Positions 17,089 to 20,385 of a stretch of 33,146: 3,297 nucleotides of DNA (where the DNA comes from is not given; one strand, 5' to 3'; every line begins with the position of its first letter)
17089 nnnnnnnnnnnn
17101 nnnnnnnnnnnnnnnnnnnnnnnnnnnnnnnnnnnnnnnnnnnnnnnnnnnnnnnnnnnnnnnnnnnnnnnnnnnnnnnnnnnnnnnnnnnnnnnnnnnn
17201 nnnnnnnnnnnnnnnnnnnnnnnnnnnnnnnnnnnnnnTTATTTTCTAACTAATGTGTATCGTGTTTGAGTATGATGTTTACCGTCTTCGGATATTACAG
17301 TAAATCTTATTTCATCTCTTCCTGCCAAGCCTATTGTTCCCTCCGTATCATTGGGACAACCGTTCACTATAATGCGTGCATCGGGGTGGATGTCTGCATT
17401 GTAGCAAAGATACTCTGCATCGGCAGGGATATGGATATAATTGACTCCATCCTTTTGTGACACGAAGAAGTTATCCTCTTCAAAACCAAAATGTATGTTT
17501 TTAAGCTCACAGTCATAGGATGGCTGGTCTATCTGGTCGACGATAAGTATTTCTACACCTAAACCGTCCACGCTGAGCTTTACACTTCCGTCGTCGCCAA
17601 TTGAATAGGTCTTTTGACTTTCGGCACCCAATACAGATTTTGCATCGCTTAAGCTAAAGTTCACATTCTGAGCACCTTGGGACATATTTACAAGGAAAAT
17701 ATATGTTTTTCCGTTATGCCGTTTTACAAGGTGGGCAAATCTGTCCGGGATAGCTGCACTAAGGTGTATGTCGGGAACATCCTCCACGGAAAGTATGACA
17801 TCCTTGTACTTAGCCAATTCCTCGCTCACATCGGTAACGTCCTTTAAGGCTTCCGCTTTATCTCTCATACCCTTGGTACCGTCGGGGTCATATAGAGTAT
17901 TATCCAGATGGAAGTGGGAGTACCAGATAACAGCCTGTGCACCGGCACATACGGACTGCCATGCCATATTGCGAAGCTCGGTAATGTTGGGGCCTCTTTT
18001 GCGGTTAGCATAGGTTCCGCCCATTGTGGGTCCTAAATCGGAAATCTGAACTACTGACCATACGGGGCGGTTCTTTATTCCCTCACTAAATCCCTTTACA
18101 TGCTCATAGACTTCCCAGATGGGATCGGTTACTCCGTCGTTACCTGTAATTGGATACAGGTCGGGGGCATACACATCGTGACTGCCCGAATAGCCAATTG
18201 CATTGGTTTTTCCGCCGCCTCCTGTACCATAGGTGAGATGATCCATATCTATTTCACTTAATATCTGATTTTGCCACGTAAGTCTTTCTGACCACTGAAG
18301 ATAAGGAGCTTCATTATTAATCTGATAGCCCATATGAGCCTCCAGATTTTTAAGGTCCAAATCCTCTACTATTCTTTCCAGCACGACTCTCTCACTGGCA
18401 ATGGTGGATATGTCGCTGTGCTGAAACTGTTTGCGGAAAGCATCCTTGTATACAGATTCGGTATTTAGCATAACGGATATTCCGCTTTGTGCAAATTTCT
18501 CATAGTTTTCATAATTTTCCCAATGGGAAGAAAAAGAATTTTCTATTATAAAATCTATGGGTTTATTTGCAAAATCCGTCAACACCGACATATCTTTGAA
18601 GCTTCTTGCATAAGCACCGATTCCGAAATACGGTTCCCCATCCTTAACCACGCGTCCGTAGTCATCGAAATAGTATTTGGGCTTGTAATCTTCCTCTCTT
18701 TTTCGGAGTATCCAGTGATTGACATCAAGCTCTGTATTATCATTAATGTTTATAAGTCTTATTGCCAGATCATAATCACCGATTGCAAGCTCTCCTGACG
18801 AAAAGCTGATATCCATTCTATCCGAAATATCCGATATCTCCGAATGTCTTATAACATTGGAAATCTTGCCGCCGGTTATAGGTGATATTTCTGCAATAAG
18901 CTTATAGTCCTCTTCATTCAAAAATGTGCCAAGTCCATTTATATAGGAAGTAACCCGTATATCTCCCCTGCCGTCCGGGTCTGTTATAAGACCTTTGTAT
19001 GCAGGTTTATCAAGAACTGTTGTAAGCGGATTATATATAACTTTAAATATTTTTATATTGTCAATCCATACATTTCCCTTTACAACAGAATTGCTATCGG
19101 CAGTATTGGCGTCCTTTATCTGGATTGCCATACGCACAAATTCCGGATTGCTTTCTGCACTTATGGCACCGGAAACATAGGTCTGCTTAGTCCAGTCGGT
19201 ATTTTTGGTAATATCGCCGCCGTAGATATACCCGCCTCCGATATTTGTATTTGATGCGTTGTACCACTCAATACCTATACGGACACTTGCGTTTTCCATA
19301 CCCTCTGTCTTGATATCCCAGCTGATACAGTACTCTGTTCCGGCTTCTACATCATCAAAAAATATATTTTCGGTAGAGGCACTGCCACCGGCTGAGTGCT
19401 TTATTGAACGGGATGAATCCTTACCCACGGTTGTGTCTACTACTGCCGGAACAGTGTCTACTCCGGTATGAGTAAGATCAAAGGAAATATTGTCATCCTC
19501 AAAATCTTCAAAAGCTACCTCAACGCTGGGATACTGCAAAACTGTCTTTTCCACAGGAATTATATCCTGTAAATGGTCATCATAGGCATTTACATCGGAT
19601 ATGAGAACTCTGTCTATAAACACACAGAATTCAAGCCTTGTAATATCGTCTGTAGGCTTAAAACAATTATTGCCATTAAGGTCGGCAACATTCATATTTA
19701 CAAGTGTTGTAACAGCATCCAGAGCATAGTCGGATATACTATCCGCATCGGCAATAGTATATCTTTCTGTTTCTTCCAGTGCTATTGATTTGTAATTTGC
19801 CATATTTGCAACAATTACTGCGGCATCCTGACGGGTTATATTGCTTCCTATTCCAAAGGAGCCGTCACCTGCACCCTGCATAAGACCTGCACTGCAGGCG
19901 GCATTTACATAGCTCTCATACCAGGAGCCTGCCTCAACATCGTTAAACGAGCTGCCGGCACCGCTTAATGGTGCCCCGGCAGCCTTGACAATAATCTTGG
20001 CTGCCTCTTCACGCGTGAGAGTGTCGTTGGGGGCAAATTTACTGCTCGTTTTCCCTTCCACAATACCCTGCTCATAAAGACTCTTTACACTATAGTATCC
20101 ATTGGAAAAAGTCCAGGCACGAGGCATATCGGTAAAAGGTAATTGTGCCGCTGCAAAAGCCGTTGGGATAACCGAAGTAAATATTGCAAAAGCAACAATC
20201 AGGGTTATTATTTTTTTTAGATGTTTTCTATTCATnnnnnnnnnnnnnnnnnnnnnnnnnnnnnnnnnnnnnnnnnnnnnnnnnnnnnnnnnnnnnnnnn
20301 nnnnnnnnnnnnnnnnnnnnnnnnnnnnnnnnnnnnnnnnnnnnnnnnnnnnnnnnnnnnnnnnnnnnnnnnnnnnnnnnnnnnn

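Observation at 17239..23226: Tandem ~1000-aa SLH paralogues with a TIM-barrel-like core that keeps an NNE motif but lacks an obvious nucleophile glutamate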

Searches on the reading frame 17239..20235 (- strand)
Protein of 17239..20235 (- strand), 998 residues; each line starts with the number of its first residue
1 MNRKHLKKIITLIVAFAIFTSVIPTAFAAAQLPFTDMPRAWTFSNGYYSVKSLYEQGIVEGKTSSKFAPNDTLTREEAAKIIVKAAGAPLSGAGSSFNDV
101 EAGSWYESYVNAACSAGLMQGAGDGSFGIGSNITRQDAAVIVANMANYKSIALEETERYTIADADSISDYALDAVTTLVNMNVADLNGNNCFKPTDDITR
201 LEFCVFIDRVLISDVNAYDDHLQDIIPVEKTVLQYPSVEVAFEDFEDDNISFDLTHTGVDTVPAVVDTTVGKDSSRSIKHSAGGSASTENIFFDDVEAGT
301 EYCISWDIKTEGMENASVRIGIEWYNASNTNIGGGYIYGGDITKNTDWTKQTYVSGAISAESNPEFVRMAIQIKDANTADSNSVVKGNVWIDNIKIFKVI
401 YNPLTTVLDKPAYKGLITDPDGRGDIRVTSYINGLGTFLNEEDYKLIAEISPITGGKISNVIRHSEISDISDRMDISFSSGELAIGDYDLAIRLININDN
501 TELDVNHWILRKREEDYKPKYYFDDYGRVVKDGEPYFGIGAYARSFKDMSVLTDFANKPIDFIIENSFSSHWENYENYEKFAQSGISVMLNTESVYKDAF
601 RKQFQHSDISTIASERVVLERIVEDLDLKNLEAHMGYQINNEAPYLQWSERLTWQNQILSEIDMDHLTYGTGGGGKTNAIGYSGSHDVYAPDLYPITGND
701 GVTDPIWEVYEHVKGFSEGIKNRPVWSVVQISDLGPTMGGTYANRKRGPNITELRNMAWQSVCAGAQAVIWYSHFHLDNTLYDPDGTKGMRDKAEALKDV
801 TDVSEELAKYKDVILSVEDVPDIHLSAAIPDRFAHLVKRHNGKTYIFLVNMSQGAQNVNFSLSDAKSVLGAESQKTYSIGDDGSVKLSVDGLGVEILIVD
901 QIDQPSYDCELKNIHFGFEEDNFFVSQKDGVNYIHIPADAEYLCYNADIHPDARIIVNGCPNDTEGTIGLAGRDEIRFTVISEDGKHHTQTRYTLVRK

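Call 4: search_protein_families(library=pfam, proteins=[window:17239-20235:-], max_evalue=1)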
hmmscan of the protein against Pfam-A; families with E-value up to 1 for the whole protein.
window:17239-20235:- (998 aa): 4 families
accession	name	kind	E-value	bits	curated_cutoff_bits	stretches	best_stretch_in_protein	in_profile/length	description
PF00395.25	SLH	-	3.9e-27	94.4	20.8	3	96-139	1-44/44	S-layer homology domain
PF19807.5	DUF6290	-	0.0026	18.3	27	1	439-477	8-46/72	Family of unknown function (DUF6290)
PF02018.23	CBM_4_9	-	0.0099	16.7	25.9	1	243-374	7-132/136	Carbohydrate binding domain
PF12733.13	Cadherin-like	-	0.015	16.2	24.2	1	934-995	20-84/89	Cadherin-like beta sandwich domain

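Call 8: search_solved_structures(query=window:17239-20235:-, max_evalue=10, show_alignments=2)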
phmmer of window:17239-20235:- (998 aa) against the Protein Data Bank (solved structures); distinct sequences matched with E-value up to 10: 7.
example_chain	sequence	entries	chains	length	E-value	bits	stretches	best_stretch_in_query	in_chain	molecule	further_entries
9g93_A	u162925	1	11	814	2.1e-10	42.6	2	6-208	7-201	S-layer protein sap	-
3pyw_A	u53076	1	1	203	6.5e-10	41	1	46-208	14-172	S-layer protein sap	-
6bt4_A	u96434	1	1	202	1.1e-09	40.2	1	46-208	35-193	S-layer protein sap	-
4aq1_A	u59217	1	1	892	1.2e-09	40.1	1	51-323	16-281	SBSB PROTEIN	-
4aq1_C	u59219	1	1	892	1.2e-09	40.1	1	51-323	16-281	SBSB PROTEIN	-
8bz2_A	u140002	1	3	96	0.00047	21.6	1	93-154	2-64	S-layer homology domain-containing protein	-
8bys_A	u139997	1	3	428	0.0012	20.2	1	86-152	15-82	S-layer homology domain-containing protein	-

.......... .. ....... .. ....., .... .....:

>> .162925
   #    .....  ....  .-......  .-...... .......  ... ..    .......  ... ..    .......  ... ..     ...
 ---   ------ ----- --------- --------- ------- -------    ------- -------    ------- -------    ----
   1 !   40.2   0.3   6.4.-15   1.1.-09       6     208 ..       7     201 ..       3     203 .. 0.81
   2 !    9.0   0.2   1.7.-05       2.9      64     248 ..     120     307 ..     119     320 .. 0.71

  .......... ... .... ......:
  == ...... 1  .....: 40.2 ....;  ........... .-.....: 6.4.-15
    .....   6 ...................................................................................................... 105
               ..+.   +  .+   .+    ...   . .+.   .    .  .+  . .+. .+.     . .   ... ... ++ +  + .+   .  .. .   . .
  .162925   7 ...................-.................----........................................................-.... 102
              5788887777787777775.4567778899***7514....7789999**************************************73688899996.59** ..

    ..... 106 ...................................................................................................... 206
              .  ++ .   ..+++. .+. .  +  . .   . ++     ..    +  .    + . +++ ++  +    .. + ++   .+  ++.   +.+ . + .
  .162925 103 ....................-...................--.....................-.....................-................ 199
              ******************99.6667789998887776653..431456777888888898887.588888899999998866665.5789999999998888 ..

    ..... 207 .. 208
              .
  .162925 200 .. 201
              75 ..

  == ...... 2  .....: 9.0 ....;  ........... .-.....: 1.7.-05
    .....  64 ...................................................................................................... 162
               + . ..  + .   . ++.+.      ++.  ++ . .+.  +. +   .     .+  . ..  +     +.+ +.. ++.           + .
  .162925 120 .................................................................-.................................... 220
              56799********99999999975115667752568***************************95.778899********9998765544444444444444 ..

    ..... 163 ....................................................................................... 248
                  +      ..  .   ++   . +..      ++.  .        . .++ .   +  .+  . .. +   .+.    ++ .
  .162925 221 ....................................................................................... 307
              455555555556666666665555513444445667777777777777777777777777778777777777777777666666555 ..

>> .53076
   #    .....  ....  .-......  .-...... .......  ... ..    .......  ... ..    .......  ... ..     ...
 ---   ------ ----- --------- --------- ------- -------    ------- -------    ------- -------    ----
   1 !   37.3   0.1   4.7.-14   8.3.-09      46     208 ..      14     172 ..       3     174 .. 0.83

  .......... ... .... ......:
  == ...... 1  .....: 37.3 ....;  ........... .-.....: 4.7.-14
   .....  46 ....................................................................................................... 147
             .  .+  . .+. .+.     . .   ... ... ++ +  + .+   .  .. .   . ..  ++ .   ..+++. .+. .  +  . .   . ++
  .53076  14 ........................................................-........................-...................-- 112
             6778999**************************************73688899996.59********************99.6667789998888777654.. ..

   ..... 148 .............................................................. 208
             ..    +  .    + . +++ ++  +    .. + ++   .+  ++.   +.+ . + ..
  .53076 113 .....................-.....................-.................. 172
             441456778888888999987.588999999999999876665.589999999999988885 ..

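Call 10: search_protein_families(library=ncbifam, proteins=[window:17239-20235:-], max_evalue=0.1)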
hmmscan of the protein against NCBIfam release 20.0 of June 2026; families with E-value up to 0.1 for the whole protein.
window:17239-20235:- (998 aa): 2 families
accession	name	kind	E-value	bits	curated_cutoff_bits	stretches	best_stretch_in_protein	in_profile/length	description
NF033190.2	inl_like_NEAT_1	exception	1.7e-12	46.5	1275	2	97-212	582-692/754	NEAT domain-containing leucine-rich repeat protein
NF046040.1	RelB_antitoxin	equivalog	0.039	14.3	50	0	439-477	5-43/69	type II toxin-antitoxin system RelB family antitoxin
